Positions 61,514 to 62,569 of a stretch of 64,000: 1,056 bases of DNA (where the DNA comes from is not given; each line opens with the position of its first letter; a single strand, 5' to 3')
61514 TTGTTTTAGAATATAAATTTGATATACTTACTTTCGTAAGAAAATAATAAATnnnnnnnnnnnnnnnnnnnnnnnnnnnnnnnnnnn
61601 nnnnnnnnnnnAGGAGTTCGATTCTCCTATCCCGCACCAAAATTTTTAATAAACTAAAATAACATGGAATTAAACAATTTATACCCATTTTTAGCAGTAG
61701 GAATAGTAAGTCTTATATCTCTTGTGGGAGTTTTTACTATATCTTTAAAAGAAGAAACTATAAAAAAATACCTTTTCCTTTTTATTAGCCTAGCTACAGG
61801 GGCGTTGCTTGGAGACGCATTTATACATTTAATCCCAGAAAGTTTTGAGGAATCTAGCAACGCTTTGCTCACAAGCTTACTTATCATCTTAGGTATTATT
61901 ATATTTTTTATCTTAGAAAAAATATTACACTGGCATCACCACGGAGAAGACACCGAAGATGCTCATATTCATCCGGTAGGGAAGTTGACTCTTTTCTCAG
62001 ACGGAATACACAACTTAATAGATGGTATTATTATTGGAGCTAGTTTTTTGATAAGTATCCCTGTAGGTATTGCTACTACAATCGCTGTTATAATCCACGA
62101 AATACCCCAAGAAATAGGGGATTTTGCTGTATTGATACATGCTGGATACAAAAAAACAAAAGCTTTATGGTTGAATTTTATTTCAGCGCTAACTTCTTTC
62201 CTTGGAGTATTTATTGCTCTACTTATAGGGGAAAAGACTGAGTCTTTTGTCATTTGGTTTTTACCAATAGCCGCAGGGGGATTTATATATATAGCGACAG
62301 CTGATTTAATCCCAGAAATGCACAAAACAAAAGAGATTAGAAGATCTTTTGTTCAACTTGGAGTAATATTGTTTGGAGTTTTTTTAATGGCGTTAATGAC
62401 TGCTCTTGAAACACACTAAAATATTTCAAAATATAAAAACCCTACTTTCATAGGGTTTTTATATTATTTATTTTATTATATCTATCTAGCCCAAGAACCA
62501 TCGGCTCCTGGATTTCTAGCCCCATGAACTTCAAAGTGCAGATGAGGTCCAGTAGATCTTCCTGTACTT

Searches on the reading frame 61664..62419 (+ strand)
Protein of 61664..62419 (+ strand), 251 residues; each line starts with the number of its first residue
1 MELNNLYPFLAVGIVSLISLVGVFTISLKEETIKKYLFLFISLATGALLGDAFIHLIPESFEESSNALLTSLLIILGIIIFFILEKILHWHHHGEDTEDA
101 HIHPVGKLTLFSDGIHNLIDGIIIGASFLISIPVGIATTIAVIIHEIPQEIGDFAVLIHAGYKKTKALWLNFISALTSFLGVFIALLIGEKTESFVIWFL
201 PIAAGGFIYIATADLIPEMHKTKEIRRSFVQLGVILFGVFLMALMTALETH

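Call 52: search_protein_families(library=pfam, proteins=[window:61664-62419:+], max_evalue=0.00001)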
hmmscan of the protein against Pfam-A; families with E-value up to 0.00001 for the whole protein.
window:61664-62419:+ (251 aa): 1 family
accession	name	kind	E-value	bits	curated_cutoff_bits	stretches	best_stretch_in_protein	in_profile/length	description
PF02535.28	Zip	-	2.8e-50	171.8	35.1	2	93-245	165-322/323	ZIP Zinc transporter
